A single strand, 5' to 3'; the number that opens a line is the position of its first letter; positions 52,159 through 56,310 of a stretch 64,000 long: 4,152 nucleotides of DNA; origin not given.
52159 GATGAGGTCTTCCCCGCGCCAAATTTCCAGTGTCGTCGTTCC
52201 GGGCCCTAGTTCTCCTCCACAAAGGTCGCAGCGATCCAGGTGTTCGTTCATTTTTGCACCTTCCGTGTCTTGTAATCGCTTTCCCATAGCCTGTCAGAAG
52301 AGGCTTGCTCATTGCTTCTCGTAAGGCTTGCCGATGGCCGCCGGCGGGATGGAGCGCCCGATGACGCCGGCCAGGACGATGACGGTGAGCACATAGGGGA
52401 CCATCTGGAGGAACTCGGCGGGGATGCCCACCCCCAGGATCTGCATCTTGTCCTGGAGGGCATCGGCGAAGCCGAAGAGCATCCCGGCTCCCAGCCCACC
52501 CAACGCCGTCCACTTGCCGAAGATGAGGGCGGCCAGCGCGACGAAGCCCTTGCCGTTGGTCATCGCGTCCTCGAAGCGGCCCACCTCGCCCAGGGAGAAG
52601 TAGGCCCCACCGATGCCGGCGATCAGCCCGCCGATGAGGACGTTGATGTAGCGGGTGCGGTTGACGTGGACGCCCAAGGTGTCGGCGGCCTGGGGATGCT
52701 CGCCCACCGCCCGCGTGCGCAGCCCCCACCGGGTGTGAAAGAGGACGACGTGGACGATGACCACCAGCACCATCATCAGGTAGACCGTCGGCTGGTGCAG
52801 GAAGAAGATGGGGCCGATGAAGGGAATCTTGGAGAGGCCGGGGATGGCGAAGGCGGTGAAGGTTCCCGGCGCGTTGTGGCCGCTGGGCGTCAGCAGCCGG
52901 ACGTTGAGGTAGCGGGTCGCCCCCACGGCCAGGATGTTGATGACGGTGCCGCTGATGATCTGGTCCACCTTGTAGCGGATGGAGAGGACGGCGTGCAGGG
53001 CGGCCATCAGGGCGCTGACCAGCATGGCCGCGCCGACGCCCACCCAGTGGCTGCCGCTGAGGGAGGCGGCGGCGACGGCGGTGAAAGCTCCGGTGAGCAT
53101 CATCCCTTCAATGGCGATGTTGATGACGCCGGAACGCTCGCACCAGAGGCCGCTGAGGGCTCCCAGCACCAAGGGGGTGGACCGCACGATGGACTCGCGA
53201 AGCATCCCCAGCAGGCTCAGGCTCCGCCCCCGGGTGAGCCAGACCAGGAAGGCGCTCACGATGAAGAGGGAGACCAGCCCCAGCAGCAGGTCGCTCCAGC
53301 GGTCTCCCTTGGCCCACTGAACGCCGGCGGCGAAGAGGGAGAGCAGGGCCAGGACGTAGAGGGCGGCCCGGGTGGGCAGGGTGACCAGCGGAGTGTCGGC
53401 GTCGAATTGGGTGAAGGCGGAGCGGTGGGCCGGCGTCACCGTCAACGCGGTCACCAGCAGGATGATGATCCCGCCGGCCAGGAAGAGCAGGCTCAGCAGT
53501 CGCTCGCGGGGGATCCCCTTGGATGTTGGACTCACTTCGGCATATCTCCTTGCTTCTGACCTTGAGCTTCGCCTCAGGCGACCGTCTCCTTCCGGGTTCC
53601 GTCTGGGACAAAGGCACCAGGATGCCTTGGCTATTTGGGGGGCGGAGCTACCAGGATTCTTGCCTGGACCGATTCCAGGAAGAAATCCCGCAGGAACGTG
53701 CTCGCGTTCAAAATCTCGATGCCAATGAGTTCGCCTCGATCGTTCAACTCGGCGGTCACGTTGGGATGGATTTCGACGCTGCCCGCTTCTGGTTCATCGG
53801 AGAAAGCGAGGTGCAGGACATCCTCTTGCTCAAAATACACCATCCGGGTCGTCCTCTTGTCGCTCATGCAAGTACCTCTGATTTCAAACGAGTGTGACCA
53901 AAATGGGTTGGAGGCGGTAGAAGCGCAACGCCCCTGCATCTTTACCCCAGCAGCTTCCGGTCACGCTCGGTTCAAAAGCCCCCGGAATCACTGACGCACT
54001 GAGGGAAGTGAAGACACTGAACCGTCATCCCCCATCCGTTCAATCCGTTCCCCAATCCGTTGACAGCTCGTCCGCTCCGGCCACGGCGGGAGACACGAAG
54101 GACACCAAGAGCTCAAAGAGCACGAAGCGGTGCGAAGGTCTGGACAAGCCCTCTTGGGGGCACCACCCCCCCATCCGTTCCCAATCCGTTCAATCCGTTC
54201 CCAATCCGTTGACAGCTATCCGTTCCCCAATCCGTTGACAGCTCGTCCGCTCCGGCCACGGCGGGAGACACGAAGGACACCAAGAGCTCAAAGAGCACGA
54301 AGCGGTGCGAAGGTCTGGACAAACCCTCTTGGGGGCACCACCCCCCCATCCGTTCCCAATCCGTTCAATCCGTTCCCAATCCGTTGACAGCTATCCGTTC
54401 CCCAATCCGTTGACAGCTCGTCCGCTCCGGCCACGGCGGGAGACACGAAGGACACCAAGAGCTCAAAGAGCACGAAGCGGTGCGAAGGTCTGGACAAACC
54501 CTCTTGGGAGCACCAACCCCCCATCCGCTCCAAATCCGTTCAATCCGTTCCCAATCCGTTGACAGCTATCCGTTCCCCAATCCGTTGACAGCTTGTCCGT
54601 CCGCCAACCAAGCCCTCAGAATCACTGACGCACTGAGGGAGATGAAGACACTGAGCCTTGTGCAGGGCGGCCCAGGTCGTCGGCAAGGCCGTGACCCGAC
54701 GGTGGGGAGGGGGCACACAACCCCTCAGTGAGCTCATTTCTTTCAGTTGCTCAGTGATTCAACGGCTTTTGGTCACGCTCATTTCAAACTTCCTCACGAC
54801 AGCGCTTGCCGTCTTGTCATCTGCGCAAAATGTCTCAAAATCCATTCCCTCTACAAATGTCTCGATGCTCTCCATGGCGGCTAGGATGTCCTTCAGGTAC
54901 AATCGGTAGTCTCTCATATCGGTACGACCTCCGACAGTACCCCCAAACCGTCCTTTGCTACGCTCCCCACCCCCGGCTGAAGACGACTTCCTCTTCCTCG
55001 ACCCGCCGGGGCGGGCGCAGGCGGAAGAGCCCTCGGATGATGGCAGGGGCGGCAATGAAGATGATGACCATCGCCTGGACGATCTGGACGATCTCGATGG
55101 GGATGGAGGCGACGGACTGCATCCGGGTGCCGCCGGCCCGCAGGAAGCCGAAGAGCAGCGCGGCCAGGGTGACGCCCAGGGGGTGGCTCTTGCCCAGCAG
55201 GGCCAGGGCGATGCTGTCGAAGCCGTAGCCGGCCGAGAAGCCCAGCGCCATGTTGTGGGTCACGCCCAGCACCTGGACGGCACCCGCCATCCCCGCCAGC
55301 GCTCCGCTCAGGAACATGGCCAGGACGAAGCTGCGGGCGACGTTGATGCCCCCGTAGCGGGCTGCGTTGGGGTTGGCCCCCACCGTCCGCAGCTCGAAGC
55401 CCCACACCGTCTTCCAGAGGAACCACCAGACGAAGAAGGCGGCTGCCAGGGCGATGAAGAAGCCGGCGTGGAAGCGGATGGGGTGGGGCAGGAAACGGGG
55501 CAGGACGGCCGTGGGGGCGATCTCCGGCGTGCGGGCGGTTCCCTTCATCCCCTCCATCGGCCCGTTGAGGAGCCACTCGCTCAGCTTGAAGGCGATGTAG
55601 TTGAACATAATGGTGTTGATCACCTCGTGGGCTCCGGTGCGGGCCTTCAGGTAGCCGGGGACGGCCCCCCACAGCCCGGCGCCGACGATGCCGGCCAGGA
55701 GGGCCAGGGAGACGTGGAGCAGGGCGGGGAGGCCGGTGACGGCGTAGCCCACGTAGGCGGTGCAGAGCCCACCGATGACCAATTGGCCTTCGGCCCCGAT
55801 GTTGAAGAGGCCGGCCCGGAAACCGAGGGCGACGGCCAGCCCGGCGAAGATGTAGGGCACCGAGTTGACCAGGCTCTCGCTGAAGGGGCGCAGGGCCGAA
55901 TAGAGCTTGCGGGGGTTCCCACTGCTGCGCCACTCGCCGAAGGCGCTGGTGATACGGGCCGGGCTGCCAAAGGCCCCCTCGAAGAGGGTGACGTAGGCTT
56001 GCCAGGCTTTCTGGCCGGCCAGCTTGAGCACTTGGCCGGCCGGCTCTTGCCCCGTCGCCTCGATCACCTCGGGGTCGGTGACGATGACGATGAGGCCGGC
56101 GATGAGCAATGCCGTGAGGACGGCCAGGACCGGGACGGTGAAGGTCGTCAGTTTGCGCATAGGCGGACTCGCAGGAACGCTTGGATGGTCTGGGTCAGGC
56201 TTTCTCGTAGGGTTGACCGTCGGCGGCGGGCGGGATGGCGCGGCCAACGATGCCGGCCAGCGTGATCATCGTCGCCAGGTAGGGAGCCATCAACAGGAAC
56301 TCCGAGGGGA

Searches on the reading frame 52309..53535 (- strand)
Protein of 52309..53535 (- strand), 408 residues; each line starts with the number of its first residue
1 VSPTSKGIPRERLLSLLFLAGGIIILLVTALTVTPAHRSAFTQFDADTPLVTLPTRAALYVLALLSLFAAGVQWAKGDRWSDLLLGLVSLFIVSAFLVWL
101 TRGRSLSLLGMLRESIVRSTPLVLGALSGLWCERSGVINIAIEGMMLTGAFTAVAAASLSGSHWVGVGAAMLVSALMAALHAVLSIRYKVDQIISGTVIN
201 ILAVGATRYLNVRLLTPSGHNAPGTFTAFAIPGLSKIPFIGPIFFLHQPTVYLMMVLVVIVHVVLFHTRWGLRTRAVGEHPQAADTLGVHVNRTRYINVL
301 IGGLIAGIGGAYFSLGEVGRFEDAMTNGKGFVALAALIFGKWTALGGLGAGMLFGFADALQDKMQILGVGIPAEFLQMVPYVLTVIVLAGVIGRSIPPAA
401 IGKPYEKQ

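Call 68: find_encoding_contigs(protein=window:52309-53535:-, flank=4000, max_places=8)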
Protein window:52309-53535:- (408 aa): 2 contigs read that carry it; 1 place shown.
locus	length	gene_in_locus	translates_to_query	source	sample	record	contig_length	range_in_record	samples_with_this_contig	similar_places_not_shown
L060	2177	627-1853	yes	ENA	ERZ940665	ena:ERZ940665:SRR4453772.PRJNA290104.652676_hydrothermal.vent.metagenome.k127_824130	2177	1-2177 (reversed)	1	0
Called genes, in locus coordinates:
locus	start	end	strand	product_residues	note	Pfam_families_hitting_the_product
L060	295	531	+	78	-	PF10049:DUF2283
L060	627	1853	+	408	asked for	PF02653:BPD_transp_2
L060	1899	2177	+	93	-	?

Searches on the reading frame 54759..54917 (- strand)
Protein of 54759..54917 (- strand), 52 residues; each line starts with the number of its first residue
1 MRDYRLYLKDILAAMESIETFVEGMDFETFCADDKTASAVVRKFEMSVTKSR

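Call 97: search_protein_families(library=pfam, proteins=[window:54759-54917:-], max_evalue=1)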
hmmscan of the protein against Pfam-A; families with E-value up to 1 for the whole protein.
window:54759-54917:- (52 aa): 1 family
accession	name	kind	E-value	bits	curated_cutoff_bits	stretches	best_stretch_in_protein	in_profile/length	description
PF01934.22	HepT-like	-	0.00036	20.7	23.5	1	11-47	1-37/120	Ribonuclease HepT-like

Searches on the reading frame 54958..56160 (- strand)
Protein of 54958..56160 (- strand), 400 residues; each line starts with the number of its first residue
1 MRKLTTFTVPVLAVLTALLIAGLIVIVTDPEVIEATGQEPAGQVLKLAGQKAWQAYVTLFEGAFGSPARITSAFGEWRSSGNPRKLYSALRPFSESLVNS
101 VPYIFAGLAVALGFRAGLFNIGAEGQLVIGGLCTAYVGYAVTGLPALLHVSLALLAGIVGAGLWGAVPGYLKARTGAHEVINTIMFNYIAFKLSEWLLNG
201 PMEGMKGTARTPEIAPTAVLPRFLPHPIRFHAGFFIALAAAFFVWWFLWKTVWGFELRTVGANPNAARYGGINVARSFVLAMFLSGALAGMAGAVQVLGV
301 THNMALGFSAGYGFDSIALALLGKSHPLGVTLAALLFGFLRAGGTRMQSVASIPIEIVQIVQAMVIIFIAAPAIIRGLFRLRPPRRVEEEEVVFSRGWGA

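Call 69: find_encoding_contigs(protein=window:54958-56160:-, flank=4000, max_places=8)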
Protein window:54958-56160:- (400 aa): 3 contigs read that carry it; 3 places shown.
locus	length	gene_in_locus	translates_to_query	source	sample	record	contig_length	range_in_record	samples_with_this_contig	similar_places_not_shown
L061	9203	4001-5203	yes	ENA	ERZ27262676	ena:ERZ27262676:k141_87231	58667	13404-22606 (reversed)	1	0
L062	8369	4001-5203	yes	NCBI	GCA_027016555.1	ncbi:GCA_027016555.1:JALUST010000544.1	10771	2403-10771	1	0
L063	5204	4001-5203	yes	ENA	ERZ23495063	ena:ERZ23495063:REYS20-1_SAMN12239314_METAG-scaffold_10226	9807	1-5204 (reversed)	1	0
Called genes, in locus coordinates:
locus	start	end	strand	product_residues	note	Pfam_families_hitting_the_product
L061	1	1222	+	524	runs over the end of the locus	PF00005:ABC_tran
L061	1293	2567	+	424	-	PF02653:BPD_transp_2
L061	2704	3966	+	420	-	PF02653:BPD_transp_2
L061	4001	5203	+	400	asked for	PF02653:BPD_transp_2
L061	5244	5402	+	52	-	-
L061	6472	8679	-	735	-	PF11369:DUF3160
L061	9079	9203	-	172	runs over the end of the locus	-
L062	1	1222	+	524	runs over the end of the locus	PF00005:ABC_tran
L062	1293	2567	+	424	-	PF02653:BPD_transp_2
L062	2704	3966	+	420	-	PF02653:BPD_transp_2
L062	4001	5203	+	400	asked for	PF02653:BPD_transp_2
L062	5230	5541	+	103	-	-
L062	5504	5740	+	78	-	PF10049:DUF2283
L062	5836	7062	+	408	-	PF02653:BPD_transp_2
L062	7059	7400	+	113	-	PF14076:DUF4258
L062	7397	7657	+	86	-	-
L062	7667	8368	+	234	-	?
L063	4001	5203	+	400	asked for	PF02653:BPD_transp_2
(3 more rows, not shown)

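Call 97: search_protein_families(library=pfam, proteins=[L062:5230-5541:+], max_evalue=1)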
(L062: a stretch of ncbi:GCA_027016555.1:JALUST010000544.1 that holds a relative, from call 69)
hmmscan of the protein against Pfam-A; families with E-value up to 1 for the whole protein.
L062:5230-5541:+ (103 aa): 0 families
